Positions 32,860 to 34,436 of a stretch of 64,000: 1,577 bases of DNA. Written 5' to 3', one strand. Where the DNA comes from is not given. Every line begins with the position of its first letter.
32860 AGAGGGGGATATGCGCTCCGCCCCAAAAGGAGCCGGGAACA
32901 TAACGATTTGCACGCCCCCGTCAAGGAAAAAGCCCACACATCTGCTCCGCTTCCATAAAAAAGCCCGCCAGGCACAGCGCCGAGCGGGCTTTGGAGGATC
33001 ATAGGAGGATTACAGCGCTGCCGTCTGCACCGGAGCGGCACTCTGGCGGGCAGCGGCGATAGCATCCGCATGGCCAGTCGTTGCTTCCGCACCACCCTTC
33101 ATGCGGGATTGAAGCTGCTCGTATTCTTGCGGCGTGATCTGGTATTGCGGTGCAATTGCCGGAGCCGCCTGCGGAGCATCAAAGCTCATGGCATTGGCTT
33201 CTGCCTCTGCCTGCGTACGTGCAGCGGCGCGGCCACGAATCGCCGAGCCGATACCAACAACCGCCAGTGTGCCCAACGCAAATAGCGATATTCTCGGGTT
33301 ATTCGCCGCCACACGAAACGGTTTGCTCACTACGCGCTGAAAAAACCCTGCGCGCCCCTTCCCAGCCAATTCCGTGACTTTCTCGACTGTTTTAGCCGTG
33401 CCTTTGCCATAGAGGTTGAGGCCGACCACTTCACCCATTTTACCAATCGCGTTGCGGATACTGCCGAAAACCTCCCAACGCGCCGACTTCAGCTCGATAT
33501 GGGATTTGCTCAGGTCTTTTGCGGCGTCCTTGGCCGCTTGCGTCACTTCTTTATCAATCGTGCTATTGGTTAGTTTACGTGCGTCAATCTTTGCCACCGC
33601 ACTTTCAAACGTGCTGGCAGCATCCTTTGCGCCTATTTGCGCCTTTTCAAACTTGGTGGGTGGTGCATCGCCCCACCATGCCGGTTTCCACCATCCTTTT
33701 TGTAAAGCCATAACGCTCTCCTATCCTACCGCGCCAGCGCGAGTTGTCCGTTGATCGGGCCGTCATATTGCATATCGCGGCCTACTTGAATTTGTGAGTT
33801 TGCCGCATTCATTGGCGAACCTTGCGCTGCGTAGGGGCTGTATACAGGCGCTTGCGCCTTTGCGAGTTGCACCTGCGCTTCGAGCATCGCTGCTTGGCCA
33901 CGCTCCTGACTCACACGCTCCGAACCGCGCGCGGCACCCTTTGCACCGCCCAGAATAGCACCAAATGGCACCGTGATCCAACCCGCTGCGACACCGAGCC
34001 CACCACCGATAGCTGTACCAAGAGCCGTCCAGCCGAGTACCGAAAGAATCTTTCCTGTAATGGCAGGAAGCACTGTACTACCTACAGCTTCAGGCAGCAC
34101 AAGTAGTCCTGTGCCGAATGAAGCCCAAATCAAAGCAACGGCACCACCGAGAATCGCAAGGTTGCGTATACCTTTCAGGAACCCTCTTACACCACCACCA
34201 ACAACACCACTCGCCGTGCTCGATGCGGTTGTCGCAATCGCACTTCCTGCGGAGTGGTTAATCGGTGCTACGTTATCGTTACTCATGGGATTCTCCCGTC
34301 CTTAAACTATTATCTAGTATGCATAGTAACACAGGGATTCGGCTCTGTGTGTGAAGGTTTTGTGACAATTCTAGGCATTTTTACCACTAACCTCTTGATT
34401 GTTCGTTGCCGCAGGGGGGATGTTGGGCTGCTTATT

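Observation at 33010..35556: Two back-to-back operons of four glycine-zipper membrane proteins driven by near-identical promoter modules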

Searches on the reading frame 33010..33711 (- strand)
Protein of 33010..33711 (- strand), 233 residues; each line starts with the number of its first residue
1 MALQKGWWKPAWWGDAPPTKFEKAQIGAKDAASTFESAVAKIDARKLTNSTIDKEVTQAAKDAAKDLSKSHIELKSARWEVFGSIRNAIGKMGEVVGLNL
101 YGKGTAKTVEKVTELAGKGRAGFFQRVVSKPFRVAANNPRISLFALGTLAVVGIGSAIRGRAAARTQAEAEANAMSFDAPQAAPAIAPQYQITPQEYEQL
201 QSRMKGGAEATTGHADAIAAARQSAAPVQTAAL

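Call 6: search_protein_families(library=pfam, proteins=[window:33010-33711:-], max_evalue=1)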
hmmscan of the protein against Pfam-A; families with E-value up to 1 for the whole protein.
window:33010-33711:- (233 aa): 1 family
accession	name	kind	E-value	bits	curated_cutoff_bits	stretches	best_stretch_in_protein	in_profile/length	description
PF13680.12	DUF4152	-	0.01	15.7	27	1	34-97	78-142/225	Protein of unknown function (DUF4152)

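Call 53: find_homologous_proteins(query=window:33010-33711:-, max_evalue=0.01)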
Query window:33010-33711:- (233 aa): 3 proteins with E <= 0.01 among 1854 candidates.
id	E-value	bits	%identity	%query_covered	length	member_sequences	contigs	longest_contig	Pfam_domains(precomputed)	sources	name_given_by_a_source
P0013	6.0e-143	492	100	100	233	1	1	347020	-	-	-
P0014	3.0e-71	258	63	92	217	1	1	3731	-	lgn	-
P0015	4.6e-56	208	61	73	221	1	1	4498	-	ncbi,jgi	jgi:hypothetical protein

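Call 82: search_protein_families(library=ncbifam, proteins=[window:33010-33711:-], max_evalue=0.1)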
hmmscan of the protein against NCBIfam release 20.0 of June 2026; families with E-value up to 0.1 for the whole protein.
window:33010-33711:- (233 aa): 0 families

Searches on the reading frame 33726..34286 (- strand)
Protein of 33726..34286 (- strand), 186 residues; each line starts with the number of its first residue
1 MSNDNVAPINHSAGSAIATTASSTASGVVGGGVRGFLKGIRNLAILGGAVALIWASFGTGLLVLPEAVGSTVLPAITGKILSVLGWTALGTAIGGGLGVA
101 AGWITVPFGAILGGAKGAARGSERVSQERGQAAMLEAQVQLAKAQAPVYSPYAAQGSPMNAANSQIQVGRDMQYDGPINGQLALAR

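Call 6: search_protein_families(library=pfam, proteins=[window:33726-34286:-], max_evalue=1)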
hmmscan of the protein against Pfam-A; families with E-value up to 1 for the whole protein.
window:33726-34286:- (186 aa): 0 families

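Call 50: find_homologous_proteins(query=window:33726-34286:-, max_evalue=0.01)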
Query window:33726-34286:- (186 aa): 4 proteins with E <= 0.01 among 3321 candidates.
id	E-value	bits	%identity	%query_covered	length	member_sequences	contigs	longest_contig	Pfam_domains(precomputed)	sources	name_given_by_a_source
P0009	4.0e-108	377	100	100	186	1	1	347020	-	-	-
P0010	2.9e-43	166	54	100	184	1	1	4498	-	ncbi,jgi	jgi:hypothetical protein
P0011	3.0e-40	156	57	100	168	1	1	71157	-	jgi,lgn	jgi:hypothetical protein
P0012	1.7e-35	141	52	100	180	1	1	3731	-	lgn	-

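Call 62: predict_structure(alignment_id=A3)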
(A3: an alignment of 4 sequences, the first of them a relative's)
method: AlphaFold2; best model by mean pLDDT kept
length: 186 residues; sequences in the alignment: 4
mean_pLDDT: 44.5   pTM: 0.16
mean pLDDT of the five models: 44.5, 44.3, 43.5, 42.8, 36.2
residues with pLDDT >= 90: 0; 70-90: 0; 50-70: 40; < 50: 146
segments of 3 or more residues with pLDDT < 50: 1-3, 13-44, 55-123, 146-161, 163-170, 173-181, 183-186
pLDDT, mean of each block of 10 residues (from residue 1): 50 47 39 44 50 48 40 42 37 33 36 43 49 56 50 44 46 46 47
secondary structure, 60 per line:
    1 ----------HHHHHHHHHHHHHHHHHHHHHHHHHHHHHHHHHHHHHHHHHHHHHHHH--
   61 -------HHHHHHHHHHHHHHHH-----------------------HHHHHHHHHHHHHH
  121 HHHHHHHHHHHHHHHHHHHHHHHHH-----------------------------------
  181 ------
elements in order: H11-58 H68-83 H107-145

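Call 63: search_protein_representatives(alignment_id=A3)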
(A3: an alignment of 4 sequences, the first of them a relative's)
Query: 4 sequences, 183 profile positions. Proteins with E-value up to 0.001 (for the whole library): 116; up to 1e-10: 73; up to 1e-30: 5. The best 116 are listed.
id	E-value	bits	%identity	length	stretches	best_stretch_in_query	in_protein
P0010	1.2e-88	312.5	-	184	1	1-183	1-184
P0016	1.2e-42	162.5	-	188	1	1-182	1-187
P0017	4.7e-41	157.3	-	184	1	1-183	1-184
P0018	4.4e-36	141.1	-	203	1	1-182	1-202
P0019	2.0e-32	129.2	-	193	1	3-183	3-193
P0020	5.5e-29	118.0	-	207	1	1-180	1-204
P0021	2.4e-28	115.9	-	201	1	1-178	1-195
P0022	8.5e-26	107.6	-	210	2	1-154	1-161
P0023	5.0e-25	105.1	-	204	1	3-182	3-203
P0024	1.1e-23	100.7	-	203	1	1-178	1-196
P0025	1.9e-22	96.7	-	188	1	1-178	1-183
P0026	8.3e-22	94.6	-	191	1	1-183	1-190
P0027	1.1e-21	94.2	-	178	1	1-174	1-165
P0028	2.7e-21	93.0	-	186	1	5-183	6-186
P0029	6.5e-21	91.7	-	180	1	1-151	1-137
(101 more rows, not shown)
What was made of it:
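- Family C has 116 full-length representatives (call 63).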

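Call 65: search_protein_families(library=pfam, alignment_id=A4, max_evalue=0.01)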
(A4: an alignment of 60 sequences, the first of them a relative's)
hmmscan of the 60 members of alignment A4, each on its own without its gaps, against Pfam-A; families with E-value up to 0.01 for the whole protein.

A. member 1, P0009 (186 aa): 0 families

B. families by the number of members that match (of 60 scanned): 1 family
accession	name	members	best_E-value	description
PF06897.17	DUF1269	1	0.0068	Protein of unknown function (DUF1269)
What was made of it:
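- On Pfam glycine-zipper families (Gly-zipper_YMGG, Gly-zipper_Omp, Rick_17kDa_Anti, DUF1269): Of 60 family-C members, one weak DUF1269 hit at E = 0.0068 (call 65).
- Closest known: Glycine-zipper membrane families. Different: One of 60 members of family C touches DUF1269, at E = 0.007 (call 65).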

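Call 66: search_solved_structures(query=A4, max_evalue=1)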
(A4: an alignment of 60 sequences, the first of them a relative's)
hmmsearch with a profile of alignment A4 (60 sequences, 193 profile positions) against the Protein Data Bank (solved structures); distinct sequences matched with E-value up to 1: 1.
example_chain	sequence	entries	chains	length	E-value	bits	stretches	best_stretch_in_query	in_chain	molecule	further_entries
9qef_E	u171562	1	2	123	0.018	18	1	75-127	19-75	Co-purified transmembrane protein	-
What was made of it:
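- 33726..34286 (-): Gene C, 186 aa. The N-terminal 25 residues (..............) are invariant among the four closest relatives. The Gly/Ala-rich hydrophobic core is hypervariable (about 50-100 aa across the family). The C-terminal roughly 70 residues are conserved. Novel family. The family has 116 representatives at 50% identity among 1.84 billion proteins, and no Pfam or PDB match (calls 65, 66).
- Tried and rejected: A profile of family C against PDB sequences gave one weak hit, a 'co-purified transmembrane protein' at E = 0.018 (call 66).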

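Call 82: search_protein_families(library=ncbifam, proteins=[window:33726-34286:-], max_evalue=0.1)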
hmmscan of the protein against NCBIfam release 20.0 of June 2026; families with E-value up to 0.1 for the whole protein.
window:33726-34286:- (186 aa): 0 families
